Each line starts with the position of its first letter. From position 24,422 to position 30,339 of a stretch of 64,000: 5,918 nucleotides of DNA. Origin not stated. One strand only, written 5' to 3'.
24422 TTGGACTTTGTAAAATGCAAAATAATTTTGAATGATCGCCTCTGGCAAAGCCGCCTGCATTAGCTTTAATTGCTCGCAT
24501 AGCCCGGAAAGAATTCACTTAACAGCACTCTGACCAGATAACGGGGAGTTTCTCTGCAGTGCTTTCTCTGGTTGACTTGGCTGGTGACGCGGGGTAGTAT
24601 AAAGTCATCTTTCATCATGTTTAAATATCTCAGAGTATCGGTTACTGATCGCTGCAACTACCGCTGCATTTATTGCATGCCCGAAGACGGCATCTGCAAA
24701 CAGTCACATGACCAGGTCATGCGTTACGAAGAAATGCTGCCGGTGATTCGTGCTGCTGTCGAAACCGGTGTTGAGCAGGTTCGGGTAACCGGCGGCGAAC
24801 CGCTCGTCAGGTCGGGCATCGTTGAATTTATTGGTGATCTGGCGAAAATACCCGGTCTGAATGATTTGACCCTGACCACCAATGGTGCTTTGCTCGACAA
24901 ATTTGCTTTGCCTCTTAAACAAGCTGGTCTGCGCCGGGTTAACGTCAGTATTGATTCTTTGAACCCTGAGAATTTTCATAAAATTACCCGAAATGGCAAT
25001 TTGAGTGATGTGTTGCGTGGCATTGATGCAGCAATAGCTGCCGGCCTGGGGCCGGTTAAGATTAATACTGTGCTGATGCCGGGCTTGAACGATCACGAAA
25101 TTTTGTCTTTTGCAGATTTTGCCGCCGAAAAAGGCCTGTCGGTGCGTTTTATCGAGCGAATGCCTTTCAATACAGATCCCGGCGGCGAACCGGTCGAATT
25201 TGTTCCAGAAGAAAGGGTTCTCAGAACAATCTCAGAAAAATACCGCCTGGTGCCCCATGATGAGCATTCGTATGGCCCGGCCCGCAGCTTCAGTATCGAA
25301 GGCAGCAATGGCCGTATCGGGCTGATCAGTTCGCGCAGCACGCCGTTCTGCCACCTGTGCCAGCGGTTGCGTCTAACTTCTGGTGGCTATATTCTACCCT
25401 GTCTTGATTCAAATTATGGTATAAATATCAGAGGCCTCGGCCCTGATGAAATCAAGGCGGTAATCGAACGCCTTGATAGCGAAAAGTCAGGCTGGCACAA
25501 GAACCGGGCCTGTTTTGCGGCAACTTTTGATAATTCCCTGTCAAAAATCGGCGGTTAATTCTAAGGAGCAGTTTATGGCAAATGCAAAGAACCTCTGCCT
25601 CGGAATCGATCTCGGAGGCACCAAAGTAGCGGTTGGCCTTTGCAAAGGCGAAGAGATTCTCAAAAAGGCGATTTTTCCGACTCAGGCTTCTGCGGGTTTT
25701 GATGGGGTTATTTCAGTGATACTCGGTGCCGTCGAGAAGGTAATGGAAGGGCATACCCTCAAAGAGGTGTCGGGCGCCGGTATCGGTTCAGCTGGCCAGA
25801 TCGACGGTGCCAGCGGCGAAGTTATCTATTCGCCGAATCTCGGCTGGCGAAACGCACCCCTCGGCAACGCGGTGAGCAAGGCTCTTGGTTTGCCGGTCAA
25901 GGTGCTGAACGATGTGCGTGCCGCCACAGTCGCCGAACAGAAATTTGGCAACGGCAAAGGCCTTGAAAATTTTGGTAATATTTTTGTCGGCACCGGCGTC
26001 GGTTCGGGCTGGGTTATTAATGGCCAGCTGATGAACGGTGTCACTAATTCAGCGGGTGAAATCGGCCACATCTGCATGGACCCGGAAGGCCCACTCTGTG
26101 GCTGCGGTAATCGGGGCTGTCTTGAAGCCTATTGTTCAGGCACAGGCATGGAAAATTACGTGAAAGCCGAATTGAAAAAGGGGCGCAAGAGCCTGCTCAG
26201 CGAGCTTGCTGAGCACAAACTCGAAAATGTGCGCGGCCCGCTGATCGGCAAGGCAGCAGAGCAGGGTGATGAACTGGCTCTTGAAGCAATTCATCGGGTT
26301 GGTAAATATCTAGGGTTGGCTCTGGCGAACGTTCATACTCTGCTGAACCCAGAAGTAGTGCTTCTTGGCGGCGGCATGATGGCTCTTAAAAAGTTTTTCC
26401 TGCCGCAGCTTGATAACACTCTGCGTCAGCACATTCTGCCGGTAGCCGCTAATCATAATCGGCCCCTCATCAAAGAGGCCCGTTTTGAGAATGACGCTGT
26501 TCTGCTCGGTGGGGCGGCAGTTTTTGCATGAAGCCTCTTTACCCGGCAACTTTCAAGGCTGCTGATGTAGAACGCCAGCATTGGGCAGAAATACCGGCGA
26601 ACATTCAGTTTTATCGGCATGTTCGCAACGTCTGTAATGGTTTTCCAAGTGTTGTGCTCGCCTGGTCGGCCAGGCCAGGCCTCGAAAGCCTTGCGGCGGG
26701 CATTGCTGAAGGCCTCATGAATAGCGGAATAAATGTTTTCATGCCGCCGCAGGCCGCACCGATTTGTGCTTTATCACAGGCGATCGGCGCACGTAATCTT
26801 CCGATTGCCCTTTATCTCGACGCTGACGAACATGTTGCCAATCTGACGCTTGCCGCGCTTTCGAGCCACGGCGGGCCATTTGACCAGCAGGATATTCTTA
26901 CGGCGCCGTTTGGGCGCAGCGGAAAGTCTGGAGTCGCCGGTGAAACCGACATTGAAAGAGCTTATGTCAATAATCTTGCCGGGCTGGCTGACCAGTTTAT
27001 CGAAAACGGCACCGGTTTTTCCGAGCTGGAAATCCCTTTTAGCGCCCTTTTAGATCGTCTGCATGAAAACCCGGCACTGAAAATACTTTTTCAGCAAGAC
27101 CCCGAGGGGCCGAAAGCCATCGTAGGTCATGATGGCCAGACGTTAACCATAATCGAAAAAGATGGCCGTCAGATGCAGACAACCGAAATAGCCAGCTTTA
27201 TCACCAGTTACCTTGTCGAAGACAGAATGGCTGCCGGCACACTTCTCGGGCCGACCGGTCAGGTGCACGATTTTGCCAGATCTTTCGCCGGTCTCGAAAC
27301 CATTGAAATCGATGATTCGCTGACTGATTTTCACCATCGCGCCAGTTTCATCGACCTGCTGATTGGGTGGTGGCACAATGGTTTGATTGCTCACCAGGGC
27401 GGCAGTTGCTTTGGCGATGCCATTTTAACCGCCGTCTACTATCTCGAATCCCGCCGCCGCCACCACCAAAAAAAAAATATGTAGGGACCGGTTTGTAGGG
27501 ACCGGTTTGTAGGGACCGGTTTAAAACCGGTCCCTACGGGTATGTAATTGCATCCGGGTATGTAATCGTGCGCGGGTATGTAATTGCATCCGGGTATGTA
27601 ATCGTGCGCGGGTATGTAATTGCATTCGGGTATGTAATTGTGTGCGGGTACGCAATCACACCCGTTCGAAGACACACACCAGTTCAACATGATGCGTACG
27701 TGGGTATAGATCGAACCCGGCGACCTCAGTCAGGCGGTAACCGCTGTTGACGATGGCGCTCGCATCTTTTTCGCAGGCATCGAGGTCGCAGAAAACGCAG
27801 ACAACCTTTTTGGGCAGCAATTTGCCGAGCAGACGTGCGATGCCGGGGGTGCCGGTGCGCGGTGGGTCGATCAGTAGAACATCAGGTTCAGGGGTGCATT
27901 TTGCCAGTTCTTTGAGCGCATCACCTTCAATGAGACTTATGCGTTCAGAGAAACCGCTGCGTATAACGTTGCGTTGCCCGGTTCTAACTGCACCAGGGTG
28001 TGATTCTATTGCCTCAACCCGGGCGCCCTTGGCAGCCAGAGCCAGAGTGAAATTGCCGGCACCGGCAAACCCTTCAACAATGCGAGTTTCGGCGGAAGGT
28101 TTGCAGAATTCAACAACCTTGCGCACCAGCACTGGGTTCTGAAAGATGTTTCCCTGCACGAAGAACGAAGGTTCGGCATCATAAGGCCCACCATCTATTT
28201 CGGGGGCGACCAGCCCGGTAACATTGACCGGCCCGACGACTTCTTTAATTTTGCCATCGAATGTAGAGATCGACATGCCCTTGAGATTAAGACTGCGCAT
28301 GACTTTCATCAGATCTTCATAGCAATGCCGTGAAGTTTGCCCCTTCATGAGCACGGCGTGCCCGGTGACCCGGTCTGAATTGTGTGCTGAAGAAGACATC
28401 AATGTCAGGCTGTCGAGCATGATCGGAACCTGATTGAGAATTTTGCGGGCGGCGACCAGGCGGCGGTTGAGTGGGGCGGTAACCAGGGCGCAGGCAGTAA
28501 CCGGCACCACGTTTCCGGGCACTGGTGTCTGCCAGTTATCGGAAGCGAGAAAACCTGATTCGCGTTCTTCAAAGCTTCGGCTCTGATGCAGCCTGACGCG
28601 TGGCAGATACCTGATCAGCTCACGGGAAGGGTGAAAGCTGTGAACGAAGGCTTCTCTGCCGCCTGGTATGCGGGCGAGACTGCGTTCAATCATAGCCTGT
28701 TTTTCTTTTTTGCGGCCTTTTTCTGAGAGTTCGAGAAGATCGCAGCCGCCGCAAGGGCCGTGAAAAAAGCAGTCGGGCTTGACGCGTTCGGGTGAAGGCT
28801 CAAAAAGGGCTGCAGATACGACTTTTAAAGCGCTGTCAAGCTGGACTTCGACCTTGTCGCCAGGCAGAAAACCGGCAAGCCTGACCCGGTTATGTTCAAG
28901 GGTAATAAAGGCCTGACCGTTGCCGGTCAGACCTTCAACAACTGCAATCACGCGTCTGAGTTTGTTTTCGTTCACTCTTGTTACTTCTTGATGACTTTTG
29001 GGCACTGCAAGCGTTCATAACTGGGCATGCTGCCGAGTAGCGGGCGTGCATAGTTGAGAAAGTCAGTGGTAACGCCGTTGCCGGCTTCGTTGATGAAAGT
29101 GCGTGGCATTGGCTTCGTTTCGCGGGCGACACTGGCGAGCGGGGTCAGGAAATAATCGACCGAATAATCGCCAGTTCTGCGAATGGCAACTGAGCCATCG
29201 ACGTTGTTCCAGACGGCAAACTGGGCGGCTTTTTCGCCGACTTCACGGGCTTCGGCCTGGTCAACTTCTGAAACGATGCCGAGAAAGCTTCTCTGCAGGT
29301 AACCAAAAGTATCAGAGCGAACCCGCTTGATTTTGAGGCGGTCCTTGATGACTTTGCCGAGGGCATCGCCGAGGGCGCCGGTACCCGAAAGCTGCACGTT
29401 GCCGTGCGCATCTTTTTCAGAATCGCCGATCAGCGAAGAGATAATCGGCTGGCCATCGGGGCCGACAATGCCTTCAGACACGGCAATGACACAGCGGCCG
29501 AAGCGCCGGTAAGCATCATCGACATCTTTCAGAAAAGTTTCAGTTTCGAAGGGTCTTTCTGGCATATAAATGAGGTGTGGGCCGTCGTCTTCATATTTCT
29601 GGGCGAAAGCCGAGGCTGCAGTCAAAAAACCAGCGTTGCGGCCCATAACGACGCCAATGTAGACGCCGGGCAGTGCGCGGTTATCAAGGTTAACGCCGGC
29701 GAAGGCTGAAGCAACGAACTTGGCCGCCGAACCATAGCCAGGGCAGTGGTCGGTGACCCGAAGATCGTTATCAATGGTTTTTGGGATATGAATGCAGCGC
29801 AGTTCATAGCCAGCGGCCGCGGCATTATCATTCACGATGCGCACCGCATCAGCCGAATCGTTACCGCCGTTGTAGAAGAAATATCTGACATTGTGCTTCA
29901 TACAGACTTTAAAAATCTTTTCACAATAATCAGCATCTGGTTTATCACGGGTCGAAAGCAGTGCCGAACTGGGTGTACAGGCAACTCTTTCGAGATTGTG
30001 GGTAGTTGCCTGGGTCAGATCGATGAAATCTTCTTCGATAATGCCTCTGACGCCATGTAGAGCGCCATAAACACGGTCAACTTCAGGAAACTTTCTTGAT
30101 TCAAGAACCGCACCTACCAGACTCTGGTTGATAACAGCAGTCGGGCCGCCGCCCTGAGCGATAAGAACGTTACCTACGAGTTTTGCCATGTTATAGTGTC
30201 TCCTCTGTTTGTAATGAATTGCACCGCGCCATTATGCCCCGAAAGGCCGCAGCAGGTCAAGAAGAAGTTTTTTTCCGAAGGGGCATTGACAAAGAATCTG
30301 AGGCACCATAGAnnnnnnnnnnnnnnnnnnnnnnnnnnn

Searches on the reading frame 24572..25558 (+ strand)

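Call 61: search_protein_families(library=pfam, proteins=[window:24572-25558:+], max_evalue=0.001)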
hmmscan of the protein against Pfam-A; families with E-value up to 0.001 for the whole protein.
window:24572-25558:+ (328 aa): 3 families
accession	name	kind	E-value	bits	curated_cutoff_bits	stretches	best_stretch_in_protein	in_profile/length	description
PF04055.27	Radical_SAM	-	1.7e-36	126.4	29.5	1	22-184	1-166/166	Radical SAM superfamily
PF06463.18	Mob_synth_C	-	4.3e-25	88.6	37.4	1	190-289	2-101/128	Molybdenum Cofactor Synthesis C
PF13353.11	Fer4_12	-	6.1e-05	23.8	22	1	26-132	13-118/137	4Fe-4S single cluster domain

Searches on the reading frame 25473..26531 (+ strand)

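Call 61: search_protein_families(library=pfam, proteins=[window:25473-26531:+], max_evalue=0.001)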
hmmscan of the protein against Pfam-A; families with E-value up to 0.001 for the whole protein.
window:25473-26531:+ (352 aa): 1 family
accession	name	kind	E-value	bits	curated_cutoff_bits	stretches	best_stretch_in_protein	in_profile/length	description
PF00480.26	ROK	-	2.1e-66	224.9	22.9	1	42-350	1-290/294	ROK family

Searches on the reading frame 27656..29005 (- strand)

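Call 61: search_protein_families(library=pfam, proteins=[window:27656-29005:-], max_evalue=0.001)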
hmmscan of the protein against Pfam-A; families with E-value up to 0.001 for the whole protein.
window:27656-29005:- (449 aa): 5 families
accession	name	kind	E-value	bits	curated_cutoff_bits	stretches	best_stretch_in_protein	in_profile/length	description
PF05958.17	tRNA_U5-meth_tr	-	1.1e-07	31.6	23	1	280-446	177-354/357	tRNA (Uracil-5-)-methyltransferase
PF09445.16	Methyltransf_15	-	4.9e-06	26.6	22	1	307-385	2-83/165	RNA cap guanine-N2 methyltransferase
PF04445.19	SAM_MT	-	8.5e-06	25.8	26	1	296-381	63-155/230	Putative SAM-dependent methyltransferase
PF02475.24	TRM5-TYW2_MTfase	-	2.6e-05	24.6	28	1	306-363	37-96/164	TRM5/TYW2 methyltransferase domain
PF03602.21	Cons_hypoth95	-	0.00015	21.9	24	1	306-388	42-128/182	Conserved hypothetical protein 95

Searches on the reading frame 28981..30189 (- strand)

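Call 61: search_protein_families(library=pfam, proteins=[window:28981-30189:-], max_evalue=0.001)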
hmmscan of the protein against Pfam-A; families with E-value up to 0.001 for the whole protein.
window:28981-30189:- (402 aa): 1 family
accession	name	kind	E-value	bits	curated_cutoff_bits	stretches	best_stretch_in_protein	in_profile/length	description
PF00365.25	PFK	-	1.3e-45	156.3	30.9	1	7-324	1-276/277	Phosphofructokinase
